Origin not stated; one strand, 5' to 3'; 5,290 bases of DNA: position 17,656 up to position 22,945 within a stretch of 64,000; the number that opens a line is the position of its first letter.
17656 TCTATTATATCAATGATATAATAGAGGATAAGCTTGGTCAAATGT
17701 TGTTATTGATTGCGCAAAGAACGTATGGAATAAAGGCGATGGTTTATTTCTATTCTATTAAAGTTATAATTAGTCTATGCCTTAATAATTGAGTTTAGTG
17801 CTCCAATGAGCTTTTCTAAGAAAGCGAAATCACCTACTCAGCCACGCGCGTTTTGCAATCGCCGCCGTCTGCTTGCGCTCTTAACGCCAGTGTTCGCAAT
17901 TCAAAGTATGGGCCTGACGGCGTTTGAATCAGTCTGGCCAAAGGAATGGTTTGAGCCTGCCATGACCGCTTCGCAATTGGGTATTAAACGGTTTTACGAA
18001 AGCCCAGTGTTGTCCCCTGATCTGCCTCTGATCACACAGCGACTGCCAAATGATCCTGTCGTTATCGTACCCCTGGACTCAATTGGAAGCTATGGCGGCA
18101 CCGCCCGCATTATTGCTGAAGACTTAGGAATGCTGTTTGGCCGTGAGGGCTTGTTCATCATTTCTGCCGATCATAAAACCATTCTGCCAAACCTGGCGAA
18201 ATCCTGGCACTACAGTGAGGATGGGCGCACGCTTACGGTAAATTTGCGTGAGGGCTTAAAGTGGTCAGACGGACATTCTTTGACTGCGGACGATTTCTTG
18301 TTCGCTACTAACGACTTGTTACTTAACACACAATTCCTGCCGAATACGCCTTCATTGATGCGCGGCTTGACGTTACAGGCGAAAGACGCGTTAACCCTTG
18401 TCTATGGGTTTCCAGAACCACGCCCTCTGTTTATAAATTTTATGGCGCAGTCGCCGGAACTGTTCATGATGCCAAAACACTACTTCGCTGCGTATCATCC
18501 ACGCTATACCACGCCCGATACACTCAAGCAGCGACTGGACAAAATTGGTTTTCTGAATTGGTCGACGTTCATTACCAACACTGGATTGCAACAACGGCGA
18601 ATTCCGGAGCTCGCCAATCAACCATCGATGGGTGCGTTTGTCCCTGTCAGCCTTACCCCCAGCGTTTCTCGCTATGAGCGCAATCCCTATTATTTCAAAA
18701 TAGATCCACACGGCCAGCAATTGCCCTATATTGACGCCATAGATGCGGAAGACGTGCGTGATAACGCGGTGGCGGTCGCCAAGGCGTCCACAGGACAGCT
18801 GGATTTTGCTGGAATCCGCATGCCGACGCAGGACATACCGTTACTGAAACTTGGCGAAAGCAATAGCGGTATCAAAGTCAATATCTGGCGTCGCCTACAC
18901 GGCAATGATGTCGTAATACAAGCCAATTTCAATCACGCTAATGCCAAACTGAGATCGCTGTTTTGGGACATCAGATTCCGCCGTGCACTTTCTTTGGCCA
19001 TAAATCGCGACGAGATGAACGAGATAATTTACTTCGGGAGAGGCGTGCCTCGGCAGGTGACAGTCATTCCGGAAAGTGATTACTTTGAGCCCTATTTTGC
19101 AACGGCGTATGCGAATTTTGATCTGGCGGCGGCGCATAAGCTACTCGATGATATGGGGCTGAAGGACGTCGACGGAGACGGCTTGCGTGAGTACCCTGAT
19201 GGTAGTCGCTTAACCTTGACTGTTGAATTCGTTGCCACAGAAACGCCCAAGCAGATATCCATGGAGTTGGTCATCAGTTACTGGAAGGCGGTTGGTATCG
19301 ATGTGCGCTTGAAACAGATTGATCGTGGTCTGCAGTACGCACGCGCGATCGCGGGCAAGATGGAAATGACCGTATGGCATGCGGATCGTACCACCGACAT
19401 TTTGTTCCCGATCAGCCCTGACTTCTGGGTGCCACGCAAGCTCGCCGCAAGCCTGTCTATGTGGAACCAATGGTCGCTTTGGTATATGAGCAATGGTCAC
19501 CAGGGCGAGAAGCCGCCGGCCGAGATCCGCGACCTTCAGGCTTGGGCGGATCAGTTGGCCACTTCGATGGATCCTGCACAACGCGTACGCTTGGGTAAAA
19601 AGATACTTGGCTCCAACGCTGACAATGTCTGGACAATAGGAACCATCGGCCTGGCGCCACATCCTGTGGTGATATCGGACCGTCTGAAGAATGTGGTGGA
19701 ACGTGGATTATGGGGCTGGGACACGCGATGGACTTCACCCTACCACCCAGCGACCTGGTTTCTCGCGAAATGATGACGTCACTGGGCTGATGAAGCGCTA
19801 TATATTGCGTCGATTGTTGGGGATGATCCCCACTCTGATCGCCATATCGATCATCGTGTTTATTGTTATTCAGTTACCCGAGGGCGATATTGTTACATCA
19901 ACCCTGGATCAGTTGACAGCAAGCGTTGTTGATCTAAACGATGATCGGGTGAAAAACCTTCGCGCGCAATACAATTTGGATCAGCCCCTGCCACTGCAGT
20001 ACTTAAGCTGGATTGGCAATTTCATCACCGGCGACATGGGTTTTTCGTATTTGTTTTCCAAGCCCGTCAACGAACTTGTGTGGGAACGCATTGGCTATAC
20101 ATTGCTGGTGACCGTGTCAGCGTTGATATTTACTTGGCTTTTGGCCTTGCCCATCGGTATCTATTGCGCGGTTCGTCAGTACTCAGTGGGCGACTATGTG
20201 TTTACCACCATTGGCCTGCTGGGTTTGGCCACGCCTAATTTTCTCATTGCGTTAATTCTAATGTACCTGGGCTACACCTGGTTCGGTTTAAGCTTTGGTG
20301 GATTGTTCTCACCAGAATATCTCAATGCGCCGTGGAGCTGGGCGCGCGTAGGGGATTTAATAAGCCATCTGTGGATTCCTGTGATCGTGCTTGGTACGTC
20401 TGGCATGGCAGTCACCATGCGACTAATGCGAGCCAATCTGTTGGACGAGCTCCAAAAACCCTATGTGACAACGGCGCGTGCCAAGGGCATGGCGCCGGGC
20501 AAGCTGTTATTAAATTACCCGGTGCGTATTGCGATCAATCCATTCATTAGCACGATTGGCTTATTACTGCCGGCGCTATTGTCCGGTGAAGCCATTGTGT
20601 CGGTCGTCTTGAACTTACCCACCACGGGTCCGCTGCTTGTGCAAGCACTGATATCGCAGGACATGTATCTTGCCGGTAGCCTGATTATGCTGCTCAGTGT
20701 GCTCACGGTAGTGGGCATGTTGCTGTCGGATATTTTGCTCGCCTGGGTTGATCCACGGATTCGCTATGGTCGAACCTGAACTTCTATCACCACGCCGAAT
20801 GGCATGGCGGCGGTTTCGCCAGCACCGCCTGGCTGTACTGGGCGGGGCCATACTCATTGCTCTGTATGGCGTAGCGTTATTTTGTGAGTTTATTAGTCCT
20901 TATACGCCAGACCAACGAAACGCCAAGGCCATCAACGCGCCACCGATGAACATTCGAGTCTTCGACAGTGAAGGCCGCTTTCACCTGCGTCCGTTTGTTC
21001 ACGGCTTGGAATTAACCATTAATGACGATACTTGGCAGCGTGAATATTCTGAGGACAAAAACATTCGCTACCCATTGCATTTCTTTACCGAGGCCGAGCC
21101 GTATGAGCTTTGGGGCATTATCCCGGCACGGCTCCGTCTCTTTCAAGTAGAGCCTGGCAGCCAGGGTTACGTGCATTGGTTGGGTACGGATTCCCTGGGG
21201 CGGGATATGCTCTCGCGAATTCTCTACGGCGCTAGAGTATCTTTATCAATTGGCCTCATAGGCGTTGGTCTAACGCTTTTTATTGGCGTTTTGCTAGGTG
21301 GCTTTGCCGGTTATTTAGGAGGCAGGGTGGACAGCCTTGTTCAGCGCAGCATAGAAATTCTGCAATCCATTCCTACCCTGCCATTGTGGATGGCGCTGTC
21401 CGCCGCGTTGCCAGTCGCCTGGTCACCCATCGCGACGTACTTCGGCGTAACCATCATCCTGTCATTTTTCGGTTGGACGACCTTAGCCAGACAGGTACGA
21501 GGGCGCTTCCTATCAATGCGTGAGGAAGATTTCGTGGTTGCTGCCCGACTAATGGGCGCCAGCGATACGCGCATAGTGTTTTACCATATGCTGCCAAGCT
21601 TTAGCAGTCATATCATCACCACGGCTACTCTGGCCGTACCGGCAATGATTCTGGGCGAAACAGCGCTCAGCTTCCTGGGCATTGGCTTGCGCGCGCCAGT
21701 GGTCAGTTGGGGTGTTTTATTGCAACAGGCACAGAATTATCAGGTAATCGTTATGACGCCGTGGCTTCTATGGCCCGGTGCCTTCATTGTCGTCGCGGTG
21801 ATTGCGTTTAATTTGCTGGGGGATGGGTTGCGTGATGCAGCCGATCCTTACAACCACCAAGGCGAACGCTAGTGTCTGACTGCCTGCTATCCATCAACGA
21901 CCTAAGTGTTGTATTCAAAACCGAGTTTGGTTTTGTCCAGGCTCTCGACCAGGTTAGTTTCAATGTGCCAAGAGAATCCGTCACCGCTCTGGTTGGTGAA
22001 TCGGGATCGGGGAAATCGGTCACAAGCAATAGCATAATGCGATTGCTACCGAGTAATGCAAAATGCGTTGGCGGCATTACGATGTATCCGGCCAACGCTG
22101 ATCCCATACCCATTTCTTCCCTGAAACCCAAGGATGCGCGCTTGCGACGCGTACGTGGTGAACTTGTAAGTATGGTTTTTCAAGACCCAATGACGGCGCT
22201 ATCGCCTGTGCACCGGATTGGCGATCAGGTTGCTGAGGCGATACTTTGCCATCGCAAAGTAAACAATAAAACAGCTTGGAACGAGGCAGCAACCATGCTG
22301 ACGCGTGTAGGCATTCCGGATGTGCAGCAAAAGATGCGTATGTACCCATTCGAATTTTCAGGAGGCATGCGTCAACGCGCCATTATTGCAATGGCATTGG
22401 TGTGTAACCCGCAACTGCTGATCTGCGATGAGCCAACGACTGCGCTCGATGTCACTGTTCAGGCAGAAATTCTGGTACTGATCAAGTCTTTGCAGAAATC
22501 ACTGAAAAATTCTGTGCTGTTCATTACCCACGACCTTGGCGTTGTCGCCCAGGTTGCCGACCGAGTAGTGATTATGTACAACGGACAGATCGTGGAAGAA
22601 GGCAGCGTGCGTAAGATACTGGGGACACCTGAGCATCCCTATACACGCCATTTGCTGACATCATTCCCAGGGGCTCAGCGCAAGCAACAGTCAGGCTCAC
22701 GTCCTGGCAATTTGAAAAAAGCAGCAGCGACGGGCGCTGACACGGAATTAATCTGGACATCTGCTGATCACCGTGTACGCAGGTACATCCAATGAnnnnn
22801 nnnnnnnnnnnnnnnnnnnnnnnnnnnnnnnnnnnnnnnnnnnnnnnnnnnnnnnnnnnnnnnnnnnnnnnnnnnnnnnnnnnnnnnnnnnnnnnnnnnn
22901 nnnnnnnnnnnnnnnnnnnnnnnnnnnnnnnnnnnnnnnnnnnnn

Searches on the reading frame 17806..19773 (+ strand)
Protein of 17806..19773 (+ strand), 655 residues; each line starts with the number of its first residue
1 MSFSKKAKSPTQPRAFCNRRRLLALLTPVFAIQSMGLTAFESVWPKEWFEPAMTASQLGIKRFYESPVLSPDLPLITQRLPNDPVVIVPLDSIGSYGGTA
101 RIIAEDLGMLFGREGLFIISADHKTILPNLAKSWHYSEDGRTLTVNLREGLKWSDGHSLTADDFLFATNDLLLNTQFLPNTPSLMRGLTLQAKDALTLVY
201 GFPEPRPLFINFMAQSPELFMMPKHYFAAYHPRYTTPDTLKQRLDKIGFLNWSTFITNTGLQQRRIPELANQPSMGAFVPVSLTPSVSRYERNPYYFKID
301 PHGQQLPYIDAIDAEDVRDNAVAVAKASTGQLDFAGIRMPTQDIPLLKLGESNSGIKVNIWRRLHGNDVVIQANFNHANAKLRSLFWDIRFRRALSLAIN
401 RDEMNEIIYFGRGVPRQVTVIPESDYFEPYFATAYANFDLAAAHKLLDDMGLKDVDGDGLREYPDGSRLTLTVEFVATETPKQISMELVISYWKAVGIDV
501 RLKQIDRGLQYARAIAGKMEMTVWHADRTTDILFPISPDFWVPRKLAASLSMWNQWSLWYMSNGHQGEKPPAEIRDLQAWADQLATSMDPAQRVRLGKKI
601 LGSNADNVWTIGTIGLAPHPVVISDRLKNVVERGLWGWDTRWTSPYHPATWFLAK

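Call 32: search_protein_families(library=pfam, proteins=[window:17806-19773:+], max_evalue=0.00001)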
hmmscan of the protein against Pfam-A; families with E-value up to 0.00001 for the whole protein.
window:17806-19773:+ (655 aa): 1 family
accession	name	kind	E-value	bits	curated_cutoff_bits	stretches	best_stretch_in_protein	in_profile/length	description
PF00496.27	SBP_bac_5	-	1.4e-64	219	32.4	1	126-525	2-345/368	Bacterial extracellular solute-binding proteins, family 5 Middle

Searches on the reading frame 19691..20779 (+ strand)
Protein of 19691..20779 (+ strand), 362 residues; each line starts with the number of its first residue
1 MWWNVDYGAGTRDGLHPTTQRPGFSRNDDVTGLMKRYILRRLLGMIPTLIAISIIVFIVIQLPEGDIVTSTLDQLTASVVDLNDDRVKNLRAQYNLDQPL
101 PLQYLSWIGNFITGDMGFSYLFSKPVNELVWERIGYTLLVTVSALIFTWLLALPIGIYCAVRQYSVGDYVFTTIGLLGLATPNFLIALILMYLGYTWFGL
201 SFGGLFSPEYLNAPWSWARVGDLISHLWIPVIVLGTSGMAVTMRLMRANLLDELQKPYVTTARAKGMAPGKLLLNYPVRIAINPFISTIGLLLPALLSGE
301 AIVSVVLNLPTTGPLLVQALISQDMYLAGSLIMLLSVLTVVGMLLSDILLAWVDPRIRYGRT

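Call 32: search_protein_families(library=pfam, proteins=[window:19691-20779:+], max_evalue=0.00001)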
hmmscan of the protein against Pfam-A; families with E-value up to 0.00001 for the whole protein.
window:19691-20779:+ (362 aa): 2 families
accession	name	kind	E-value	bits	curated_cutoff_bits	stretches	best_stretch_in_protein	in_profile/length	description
PF00528.27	BPD_transp_1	-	5e-25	88.7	26.4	1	152-358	1-183/184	Binding-protein-dependent transport system inner membrane component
PF19300.4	BPD_transp_1_N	-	6.4e-07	30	23.8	1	34-116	1-77/114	Binding-prot-dependent transport system membrane comp, N-term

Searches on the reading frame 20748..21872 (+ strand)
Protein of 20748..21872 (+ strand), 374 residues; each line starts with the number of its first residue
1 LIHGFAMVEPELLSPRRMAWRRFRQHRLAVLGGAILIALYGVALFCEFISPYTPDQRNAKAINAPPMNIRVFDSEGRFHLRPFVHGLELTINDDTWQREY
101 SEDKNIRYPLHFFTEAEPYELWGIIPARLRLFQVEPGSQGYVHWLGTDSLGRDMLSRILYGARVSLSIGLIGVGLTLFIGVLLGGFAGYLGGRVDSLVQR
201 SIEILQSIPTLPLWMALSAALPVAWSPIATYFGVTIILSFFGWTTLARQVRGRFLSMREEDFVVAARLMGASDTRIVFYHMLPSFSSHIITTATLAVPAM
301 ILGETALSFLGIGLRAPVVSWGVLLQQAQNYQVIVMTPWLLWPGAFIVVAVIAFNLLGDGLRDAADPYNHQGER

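Call 32: search_protein_families(library=pfam, proteins=[window:20748-21872:+], max_evalue=0.00001)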
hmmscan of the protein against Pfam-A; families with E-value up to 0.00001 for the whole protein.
window:20748-21872:+ (374 aa): 2 families
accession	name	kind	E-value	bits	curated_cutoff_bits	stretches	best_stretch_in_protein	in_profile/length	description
PF00528.27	BPD_transp_1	-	2.6e-29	102.7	26.4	1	180-367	1-180/184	Binding-protein-dependent transport system inner membrane component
PF12911.12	OppC_N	-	1.3e-17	63.9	23.9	1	14-66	1-53/53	N-terminal TM domain of oligopeptide transport permease C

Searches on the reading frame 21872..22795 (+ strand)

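Call 32: search_protein_families(library=pfam, proteins=[window:21872-22795:+], max_evalue=0.00001)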
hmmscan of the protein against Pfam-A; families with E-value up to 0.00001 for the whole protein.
window:21872-22795:+ (307 aa): 3 families
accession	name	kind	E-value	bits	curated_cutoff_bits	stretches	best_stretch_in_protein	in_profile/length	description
PF00005.33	ABC_tran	-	7.1e-24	85.4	25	1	25-190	1-137/137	ABC transporter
PF13304.12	AAA_21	-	1.3e-07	32.4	27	0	158-225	234-303/304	AAA domain, putative AbiEii toxin, Type IV TA system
PF08352.17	oligo_HPY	-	1.6e-06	28.8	27.1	1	241-281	1-42/65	Oligopeptide/dipeptide transporter, C-terminal region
